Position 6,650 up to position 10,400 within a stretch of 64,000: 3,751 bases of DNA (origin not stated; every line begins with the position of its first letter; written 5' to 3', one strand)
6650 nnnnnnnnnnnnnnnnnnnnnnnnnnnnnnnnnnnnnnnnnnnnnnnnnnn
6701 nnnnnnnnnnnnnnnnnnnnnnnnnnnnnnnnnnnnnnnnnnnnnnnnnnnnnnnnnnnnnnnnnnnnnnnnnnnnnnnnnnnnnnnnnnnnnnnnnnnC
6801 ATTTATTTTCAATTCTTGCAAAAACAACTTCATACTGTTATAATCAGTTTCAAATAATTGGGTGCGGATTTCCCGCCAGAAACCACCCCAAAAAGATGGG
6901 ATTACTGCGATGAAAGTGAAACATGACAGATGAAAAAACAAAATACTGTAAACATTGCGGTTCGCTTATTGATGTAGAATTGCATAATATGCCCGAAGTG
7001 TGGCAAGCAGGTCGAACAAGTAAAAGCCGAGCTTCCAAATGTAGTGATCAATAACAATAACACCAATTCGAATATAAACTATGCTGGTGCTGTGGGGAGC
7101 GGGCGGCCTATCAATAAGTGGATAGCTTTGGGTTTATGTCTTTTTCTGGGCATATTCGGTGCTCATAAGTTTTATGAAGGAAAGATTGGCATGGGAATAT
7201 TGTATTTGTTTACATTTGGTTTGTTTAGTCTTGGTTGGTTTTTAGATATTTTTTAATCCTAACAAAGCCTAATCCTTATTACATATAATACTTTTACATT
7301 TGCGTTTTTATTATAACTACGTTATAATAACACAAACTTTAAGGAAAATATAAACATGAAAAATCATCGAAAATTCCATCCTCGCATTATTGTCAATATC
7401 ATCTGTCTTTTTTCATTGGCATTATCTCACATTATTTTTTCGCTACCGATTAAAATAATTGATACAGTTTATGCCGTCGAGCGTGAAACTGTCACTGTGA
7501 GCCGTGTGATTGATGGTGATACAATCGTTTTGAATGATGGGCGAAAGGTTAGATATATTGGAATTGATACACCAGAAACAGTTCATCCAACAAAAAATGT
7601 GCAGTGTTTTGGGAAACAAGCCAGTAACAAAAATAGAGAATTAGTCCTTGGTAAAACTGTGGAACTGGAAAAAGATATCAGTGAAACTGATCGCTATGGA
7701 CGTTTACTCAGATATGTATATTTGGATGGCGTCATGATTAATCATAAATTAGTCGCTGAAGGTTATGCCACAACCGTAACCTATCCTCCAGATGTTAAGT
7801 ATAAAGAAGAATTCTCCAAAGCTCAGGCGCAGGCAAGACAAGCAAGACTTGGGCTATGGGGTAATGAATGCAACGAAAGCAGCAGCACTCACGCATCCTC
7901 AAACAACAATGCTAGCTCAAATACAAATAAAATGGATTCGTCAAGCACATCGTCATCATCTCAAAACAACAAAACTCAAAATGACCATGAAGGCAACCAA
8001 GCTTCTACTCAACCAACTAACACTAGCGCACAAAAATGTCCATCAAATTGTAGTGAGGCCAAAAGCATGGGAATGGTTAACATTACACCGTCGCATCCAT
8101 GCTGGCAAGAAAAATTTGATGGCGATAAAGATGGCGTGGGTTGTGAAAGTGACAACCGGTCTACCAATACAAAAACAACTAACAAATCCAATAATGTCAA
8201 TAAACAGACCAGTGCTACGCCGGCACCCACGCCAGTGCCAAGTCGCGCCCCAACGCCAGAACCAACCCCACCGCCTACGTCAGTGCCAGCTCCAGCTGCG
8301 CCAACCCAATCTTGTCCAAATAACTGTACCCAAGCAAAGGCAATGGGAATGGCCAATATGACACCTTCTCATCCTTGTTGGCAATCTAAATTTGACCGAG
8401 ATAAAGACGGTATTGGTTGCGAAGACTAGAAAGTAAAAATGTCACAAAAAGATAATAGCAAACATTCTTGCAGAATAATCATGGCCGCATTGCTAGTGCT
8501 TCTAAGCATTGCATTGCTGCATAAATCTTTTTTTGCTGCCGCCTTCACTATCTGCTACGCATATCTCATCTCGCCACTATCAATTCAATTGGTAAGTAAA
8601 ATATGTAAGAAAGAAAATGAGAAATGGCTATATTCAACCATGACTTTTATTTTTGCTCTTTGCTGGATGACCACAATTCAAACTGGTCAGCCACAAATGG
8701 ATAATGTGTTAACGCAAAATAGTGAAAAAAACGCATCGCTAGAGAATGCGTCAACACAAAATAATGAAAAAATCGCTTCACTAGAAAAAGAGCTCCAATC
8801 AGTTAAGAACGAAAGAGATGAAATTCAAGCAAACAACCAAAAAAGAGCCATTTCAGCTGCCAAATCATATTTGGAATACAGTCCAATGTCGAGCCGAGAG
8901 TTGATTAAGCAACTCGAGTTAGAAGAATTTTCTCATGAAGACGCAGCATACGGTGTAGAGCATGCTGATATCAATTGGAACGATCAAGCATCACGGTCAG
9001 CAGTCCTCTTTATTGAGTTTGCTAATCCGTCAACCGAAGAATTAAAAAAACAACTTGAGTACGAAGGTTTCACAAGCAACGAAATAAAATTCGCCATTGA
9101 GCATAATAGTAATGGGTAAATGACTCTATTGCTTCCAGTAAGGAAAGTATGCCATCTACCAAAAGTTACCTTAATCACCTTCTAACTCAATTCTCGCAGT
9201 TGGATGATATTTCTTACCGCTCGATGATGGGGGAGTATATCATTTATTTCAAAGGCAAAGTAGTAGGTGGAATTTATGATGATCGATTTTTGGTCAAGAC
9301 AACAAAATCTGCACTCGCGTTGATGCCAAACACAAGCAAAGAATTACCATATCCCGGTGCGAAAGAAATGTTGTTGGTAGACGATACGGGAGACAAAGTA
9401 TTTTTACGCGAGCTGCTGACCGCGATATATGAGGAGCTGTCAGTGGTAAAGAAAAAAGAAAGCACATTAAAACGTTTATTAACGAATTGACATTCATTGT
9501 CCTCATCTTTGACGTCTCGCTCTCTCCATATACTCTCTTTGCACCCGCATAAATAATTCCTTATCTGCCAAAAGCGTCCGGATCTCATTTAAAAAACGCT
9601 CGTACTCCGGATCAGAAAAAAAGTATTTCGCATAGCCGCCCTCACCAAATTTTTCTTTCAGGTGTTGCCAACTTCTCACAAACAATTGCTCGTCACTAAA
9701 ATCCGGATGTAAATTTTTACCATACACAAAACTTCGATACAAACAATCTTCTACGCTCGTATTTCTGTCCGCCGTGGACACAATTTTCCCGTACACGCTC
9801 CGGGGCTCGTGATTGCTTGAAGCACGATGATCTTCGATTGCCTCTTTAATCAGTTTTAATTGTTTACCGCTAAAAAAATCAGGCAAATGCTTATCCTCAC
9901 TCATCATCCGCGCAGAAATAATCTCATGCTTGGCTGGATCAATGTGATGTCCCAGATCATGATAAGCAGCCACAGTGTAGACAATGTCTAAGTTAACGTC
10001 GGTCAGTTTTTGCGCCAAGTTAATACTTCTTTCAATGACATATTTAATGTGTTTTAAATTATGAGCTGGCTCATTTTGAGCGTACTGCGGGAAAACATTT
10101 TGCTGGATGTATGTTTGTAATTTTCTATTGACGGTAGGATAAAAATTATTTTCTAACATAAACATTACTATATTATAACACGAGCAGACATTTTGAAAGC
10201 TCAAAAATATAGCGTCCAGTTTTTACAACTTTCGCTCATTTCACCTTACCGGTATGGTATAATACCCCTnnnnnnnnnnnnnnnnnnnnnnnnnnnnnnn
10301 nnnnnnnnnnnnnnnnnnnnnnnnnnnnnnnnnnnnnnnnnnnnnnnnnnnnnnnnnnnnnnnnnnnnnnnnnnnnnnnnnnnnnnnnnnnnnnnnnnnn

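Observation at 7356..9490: Secreted thermonuclease with two Excalibur domains, next to an Ltp-type superinfection-exclusion repeat protein and TfoX_N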

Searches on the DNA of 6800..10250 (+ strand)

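Call 57: search_dna_similar(query=window:6800-10250:+, collection=phages, mode=distant, max_rows=10)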
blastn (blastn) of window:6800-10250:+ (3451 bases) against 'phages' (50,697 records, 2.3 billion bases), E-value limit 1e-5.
Records with a match: 3; places in all: 3; records where one place covers at least 80% of the query: 0.
Best place of each record, by identity: 60-80% 3.
By first word of the organism name: Bacteriophage 2; Streptococcus 1.
By host as written in the record: - 2; Streptococcus suis HCJ3 1.
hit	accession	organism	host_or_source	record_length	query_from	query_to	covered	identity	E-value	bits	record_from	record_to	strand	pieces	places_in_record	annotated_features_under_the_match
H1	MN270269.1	Streptococcus phage phi-SsuHCJ3_rum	Streptococcus suis HCJ3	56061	2389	2607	6%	71.7%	6e-23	116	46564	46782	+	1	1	hypothetical protein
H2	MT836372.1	Bacteriophage sp.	human fecal samples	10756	2402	2585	5%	71.7%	2e-17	99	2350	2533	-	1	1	record has no annotation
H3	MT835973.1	Bacteriophage sp.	human fecal samples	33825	359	455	3%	74.2%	1e-6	64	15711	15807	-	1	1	record has no annotation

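Call 58: search_dna_similar(query=window:6800-10250:+, collection=plasmids, mode=distant, max_rows=10)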
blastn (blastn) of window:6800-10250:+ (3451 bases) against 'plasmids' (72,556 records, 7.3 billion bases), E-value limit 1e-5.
No match.

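Call 60: get_annotated_region(hit=H1, flank=6000)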
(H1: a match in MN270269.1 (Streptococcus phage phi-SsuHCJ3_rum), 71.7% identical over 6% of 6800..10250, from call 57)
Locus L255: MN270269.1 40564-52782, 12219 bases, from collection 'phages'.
description: Streptococcus phage phi-SsuHCJ3_rum, complete genome.
organism: Streptococcus phage phi-SsuHCJ3_rum (NCBI taxid 2664399)
taxonomy: Viruses; Duplodnaviria; Heunggongvirae; Uroviricota; Caudoviricetes
host: Streptococcus suis HCJ3; source: pig; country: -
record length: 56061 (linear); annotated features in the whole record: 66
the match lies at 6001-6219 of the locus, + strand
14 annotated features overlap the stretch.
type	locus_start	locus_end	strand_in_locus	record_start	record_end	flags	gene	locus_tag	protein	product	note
CDS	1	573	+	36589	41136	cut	-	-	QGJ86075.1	hypothetical protein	-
CDS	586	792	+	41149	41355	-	-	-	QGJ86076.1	hypothetical protein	-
CDS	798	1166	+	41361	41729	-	-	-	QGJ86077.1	hypothetical protein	-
CDS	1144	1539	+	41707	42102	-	-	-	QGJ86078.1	holin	-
CDS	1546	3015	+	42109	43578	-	-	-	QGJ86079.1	cell wall hydrolase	-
CDS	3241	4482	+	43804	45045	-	-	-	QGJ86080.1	integrase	-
CDS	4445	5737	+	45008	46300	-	-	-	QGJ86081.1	site-specific recombinase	-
CDS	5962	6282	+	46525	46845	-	-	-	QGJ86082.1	hypothetical protein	-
CDS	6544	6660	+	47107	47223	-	-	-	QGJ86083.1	hypothetical protein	-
CDS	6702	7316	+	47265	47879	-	-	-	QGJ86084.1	cadmium resistance protein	-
CDS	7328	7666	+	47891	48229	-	-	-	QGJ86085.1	cadmium efflux system accessory protein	-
CDS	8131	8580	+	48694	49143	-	-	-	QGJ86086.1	negative transcriptional regulator-copper transport operon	-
CDS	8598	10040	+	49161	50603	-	-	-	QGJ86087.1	multicopper oxidase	-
CDS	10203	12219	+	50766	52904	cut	-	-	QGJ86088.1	copper-translocating P-type ATPase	-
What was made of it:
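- A TfoX_N homologue lies next to recombinases in an S. suis phage record (call 60).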

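Call 93: search_rna_families(source=window, start=6800, end=6940, threshold=evalue, max_evalue=10, show_alignments=3)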
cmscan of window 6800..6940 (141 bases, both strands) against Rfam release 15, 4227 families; matches with E-value up to 10: 1.
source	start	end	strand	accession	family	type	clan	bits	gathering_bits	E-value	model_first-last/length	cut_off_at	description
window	6848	6918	-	RF00194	Rubella_3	Cis-reg;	-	14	35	1.4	1-68/68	no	Rubella virus 3' cis-acting element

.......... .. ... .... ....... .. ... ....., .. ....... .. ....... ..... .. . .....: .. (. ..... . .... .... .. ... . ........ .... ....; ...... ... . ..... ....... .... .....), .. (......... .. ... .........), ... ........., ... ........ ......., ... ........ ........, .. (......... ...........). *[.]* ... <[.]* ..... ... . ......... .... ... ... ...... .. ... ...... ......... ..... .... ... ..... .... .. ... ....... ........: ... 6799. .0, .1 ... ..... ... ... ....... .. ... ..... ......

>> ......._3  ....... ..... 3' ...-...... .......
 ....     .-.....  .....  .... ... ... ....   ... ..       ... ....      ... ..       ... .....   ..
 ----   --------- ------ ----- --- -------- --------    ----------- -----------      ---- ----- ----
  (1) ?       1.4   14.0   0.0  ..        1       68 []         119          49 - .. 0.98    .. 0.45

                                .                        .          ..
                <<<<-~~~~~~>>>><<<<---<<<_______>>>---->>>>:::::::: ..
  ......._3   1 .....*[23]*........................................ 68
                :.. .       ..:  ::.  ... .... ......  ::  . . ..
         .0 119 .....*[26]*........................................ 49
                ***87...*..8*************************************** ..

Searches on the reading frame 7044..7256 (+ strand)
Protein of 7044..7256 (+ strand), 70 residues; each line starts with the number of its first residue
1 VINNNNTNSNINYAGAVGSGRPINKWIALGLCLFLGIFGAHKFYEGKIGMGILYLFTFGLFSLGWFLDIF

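Call 3: search_protein_families(library=pfam, proteins=[window:7044-7256:+], max_evalue=1)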
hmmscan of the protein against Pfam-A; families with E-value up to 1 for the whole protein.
window:7044-7256:+ (70 aa): 1 family
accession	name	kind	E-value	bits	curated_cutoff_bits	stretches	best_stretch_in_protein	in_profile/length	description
PF05154.21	TM2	-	1.4e-17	64.1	27.9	1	24-70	4-51/51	TM2 domain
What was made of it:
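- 6923..7256 (+): Zinc-ribbon + TM2-domain gene split by a frameshift near 6977 (ORF 6923-7054 and frame 6978-7256; annotated ORF 7044-7256). TM2 Pfam 1.4e-17 (call 3).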

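Call 6: search_protein_families(library=padloc, proteins=[window:7044-7256:+], max_evalue=0.01)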
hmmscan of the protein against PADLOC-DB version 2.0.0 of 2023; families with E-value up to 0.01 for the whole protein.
window:7044-7256:+ (70 aa): 0 families

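Call 7: search_protein_families(library=phrogs, proteins=[window:7044-7256:+], max_evalue=0.001)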
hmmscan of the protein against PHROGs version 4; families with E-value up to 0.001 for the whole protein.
window:7044-7256:+ (70 aa): 7 families
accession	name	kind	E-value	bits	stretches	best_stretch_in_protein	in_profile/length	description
phrog_10292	-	unknown function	8.3e-12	46.2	1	25-63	37-75/136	-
phrog_8793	-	unknown function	2.3e-11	45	1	27-70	6-49/81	-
phrog_10680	-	unknown function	1.9e-10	42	1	19-56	72-109/144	-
phrog_10772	-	unknown function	2.9e-09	38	1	29-70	10-51/82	-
phrog_22651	-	unknown function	2.6e-07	31.8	1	25-70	4-49/111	-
phrog_33436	-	unknown function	2.3e-06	28.7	1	24-64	3-42/117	-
phrog_32725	-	unknown function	5e-05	24.4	1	29-60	36-67/106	-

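Call 40: search_protein_families(library=ncbifam, proteins=[window:7044-7256:+], max_evalue=0.01)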
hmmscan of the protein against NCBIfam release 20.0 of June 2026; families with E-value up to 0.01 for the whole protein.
window:7044-7256:+ (70 aa): 0 families
